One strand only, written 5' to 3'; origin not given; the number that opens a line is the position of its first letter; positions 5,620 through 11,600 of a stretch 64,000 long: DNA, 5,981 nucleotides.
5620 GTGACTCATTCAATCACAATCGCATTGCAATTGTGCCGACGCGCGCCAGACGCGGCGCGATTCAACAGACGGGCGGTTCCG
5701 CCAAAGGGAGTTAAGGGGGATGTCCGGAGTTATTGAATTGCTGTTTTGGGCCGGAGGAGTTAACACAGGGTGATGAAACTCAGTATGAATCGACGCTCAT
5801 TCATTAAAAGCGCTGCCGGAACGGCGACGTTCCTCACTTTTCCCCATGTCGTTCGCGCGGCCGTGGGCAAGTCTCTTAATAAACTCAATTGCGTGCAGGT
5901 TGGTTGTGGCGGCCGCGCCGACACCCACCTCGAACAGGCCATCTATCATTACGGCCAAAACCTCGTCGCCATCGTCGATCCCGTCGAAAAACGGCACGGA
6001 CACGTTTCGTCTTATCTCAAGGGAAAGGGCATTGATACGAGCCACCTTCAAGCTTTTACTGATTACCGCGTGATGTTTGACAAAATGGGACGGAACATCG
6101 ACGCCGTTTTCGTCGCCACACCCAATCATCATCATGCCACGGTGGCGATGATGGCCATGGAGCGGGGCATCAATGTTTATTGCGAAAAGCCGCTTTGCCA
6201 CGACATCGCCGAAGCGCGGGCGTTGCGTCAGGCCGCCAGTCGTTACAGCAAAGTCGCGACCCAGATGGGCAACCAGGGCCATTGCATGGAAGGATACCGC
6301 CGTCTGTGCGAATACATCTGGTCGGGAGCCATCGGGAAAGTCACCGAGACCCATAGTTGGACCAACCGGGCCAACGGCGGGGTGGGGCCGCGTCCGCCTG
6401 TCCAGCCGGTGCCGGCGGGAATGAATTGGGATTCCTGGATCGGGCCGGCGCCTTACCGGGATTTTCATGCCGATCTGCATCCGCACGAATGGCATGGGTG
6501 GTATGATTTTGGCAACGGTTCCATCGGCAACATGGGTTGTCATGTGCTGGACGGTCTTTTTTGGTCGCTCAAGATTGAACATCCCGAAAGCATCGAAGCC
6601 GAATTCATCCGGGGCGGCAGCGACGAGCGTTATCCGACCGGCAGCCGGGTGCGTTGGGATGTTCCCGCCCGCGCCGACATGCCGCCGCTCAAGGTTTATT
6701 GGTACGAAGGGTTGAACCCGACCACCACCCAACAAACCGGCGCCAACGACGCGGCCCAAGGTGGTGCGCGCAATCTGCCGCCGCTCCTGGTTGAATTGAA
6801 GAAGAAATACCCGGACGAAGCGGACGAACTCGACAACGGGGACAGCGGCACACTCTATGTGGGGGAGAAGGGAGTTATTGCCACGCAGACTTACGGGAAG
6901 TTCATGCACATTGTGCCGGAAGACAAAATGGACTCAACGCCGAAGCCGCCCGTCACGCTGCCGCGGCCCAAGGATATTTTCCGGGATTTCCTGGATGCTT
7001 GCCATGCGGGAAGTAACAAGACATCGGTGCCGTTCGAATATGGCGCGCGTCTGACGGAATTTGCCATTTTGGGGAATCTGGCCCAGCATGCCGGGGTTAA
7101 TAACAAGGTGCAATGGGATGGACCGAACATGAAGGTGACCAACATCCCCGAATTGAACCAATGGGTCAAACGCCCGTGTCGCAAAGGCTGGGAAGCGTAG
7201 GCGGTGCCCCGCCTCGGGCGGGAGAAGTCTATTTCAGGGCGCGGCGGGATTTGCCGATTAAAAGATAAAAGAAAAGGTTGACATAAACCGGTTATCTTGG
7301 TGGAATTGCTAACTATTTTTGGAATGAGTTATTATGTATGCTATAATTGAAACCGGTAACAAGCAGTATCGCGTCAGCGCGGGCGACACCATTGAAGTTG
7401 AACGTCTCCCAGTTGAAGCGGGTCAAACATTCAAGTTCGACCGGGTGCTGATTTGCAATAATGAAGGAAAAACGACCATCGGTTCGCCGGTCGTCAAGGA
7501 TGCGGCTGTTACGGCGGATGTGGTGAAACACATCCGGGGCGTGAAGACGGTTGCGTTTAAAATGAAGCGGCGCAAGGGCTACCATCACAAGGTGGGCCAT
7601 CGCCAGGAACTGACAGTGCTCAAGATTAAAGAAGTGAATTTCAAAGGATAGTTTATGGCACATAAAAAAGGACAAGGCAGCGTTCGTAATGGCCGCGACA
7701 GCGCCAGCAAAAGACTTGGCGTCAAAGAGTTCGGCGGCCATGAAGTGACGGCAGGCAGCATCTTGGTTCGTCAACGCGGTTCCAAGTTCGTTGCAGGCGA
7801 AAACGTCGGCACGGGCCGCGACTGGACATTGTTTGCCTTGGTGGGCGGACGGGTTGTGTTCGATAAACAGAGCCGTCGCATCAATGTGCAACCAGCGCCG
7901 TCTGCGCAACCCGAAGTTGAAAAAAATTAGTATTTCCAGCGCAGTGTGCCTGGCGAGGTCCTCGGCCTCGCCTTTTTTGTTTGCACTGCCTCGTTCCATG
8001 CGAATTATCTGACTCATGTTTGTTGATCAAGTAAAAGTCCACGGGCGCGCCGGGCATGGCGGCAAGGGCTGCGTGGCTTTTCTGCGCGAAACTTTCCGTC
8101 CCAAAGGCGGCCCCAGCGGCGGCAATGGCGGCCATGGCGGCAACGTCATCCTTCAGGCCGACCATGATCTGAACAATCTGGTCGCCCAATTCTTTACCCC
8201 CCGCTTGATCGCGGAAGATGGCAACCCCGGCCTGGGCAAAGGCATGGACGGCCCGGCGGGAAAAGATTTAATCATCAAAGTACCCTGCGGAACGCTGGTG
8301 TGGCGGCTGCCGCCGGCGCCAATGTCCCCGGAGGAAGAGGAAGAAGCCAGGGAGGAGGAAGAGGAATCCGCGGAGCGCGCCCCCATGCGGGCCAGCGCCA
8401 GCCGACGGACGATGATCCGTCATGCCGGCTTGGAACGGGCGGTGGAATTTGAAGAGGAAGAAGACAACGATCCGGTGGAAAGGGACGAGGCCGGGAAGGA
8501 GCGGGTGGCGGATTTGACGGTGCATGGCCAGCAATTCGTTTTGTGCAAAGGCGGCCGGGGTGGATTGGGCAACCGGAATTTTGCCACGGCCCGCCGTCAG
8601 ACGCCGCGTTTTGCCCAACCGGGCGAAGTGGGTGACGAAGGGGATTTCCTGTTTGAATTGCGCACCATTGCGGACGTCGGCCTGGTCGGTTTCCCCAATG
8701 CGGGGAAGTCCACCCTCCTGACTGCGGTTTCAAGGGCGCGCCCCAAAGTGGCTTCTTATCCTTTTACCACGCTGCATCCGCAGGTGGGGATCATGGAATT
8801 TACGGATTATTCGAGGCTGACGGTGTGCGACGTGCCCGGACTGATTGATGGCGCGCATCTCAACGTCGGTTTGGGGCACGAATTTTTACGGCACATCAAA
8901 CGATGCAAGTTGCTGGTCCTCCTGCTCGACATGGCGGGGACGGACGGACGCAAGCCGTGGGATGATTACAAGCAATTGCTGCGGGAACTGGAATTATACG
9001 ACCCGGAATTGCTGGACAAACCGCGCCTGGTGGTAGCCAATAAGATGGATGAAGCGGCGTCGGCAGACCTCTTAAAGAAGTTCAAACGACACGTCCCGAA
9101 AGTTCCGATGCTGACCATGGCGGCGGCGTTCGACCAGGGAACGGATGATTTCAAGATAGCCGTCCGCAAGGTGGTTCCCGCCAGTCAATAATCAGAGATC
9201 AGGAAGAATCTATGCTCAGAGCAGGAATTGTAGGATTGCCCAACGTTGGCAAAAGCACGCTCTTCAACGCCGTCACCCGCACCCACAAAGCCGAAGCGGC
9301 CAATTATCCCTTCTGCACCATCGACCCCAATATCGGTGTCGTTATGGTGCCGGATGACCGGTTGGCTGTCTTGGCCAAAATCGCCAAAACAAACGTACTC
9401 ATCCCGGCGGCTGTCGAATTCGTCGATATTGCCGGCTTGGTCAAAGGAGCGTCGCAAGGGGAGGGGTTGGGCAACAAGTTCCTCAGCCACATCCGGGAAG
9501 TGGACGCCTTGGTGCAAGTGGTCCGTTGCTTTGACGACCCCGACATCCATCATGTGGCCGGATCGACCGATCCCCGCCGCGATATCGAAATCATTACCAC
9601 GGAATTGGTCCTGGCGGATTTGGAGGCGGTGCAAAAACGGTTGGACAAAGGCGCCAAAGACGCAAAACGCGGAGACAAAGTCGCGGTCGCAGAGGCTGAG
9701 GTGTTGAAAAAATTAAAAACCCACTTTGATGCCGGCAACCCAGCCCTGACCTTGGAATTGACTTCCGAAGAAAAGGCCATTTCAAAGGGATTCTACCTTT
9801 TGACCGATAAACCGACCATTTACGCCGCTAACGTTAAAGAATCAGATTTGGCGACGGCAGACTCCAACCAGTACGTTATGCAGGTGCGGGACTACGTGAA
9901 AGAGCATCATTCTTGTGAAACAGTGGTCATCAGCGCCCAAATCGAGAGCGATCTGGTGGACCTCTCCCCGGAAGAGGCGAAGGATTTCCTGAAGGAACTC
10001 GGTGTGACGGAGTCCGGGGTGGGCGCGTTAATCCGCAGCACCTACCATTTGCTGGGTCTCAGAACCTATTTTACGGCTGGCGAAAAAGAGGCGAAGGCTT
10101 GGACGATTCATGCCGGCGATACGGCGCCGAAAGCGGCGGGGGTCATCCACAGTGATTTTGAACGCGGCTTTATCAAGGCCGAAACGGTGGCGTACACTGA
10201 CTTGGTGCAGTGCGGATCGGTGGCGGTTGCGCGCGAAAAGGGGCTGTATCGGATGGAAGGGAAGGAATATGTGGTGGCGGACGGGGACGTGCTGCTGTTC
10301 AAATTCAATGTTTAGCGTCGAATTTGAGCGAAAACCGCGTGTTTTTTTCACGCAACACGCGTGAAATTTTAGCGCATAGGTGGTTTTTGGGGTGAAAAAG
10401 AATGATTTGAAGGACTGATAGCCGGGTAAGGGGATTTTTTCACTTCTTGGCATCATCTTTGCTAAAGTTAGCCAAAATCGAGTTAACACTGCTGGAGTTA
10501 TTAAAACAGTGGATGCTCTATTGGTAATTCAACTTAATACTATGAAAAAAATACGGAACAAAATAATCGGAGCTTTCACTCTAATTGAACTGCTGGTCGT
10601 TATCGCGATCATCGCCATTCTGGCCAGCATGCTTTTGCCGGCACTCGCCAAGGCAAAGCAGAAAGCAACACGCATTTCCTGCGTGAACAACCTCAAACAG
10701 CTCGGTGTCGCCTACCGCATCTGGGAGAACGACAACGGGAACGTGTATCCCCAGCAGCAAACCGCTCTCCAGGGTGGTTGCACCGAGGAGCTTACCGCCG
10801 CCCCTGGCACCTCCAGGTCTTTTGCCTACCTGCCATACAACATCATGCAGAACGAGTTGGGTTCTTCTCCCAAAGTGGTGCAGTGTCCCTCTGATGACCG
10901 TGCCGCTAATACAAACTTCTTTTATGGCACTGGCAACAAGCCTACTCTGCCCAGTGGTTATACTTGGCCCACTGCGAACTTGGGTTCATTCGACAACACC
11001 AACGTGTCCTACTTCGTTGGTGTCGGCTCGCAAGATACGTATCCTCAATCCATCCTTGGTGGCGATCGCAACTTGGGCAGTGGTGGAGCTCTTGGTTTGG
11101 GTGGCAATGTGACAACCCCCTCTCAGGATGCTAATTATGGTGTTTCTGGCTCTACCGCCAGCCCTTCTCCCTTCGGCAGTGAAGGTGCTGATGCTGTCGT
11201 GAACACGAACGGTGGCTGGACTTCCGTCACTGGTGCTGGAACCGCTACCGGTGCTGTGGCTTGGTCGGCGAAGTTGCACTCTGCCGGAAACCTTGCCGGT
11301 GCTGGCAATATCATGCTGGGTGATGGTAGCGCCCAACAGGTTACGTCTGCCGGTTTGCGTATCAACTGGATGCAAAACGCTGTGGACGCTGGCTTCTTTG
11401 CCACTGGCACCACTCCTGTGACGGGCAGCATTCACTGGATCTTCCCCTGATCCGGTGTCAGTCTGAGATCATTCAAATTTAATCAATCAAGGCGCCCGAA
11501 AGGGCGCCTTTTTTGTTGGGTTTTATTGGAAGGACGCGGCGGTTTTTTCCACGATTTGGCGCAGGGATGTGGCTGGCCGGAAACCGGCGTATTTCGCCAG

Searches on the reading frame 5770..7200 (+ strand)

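Call 36: search_protein_families(library=pfam, proteins=[window:5770-7200:+])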
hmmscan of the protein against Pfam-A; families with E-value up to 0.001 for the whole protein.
window:5770-7200:+ (476 aa): 3 families
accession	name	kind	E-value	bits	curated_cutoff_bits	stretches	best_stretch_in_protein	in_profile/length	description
PF01408.29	GFO_IDH_MocA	-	1.9e-20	74.2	24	1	40-163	2-116/120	Oxidoreductase family, NAD-binding Rossmann fold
PF19051.5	GFO_IDH_MocA_C2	-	3.5e-13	50.1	23.3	1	210-272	44-106/254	Oxidoreductase family, C-terminal alpha/beta domain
PF22725.1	GFO_IDH_MocA_C3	-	0.00075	19.9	27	0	232-278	27-71/124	GFO/IDH/MocA C-terminal domain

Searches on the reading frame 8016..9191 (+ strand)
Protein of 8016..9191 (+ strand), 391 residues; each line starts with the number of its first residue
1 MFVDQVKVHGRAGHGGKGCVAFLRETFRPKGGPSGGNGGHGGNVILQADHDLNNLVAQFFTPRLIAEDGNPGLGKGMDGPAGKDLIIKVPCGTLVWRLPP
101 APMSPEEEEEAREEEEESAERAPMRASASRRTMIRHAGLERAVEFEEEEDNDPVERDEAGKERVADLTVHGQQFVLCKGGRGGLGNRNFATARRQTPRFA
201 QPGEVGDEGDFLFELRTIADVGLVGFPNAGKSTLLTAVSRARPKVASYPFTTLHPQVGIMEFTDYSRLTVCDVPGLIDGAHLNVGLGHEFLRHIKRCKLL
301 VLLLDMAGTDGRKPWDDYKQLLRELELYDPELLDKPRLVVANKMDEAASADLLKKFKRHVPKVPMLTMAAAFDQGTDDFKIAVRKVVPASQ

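Call 15: search_protein_families(library=pfam, proteins=[window:8016-9191:+])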
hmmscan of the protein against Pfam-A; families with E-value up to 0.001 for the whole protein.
window:8016-9191:+ (391 aa): 3 families
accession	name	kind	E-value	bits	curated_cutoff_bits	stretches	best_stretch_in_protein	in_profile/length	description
PF01018.28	GTP1_OBG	-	4.4e-47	160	27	2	3-96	1-94/155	GTP1/OBG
PF01926.29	MMR_HSR1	-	2.2e-24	86.2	21.9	1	220-343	1-113/113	50S ribosome-binding GTPase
PF02421.24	FeoB_N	-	3.7e-09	36.7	27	1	221-276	3-57/156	Ferrous iron transport protein B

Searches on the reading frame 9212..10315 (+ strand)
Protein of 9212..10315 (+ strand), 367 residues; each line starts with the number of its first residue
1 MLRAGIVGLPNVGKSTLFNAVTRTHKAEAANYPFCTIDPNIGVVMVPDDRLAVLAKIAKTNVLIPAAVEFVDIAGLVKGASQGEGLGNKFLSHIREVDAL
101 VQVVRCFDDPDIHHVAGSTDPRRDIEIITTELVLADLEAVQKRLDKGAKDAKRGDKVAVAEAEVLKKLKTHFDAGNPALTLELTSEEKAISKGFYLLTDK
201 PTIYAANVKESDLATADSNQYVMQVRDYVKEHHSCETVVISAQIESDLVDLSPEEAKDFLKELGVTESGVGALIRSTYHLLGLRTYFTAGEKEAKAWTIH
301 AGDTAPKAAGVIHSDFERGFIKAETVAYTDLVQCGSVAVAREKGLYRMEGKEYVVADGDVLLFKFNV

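Call 15: search_protein_families(library=pfam, proteins=[window:9212-10315:+])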
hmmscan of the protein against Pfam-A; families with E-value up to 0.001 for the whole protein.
window:9212-10315:+ (367 aa): 3 families
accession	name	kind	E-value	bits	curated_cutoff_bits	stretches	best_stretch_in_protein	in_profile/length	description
PF06071.19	YchF-GTPase_C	-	2.5e-37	127.3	27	1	283-366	1-84/84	Protein of unknown function (DUF933)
PF01926.29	MMR_HSR1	-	1.4e-22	80.3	21.9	1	4-107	2-85/113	50S ribosome-binding GTPase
PF02421.24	FeoB_N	-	2.9e-07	30.6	27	1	5-50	4-48/156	Ferrous iron transport protein B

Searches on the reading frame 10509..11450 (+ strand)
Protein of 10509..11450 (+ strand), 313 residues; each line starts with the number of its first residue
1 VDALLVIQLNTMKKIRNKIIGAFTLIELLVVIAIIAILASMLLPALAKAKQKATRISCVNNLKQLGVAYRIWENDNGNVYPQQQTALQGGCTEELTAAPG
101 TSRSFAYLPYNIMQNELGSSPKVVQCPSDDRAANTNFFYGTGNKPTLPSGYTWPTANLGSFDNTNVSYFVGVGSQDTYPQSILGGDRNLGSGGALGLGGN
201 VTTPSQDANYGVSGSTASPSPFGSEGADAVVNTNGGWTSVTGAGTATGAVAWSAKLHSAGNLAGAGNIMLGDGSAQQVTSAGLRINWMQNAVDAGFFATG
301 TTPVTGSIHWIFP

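Call 15: search_protein_families(library=pfam, proteins=[window:10509-11450:+])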
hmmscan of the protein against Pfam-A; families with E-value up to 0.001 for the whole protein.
window:10509-11450:+ (313 aa): 1 family
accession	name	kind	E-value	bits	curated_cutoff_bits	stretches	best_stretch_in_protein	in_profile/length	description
PF07963.17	N_methyl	-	1.9e-05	24.5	21.2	1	22-43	6-27/27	Prokaryotic N-terminal methylation motif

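Call 51: search_protein_families(library=ncbifam, proteins=[window:10509-11450:+], max_evalue=0.001)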
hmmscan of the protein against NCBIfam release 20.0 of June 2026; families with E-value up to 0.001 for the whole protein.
window:10509-11450:+ (313 aa): 8 families
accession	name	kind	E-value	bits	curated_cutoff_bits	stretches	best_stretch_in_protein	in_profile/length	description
TIGR01710.1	typeII_sec_gspG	equivalog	2.4e-09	37.3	88.85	1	23-89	3-68/134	type II secretion system major pseudopilin GspG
NF040999.1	pilin_ComGC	equivalog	2.2e-07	31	75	1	22-81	3-61/84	competence type IV pilus major pilin ComGC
NF041013.1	T4P_ComGE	equivalog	1.3e-06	28.4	49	1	21-55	4-38/83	competence type IV pilus minor pilin ComGE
NF007862.0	PRK10574.1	equivalog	1.6e-06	28.3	138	1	22-56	6-40/145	prepilin peptidase-dependent pilin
TIGR01708.2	typeII_sec_gspH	equivalog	9.5e-06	25.7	80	1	23-52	4-33/169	type II secretion system minor pseudopilin GspH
NF041775.1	typeIV_PilA_Myxo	equivalog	1.9e-05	24.8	400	1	22-69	12-59/214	type IV pilin protein PilA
TIGR02532.1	IV_pilin_GFxxxE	domain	2.5e-05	23.9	16.3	1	23-43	4-24/24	prepilin-type N-terminal cleavage/methylation domain-containing protein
TIGR02596.1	TIGR02596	subfamily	0.00045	20.3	70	1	23-49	1-27/196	Verru_Chthon cassette protein D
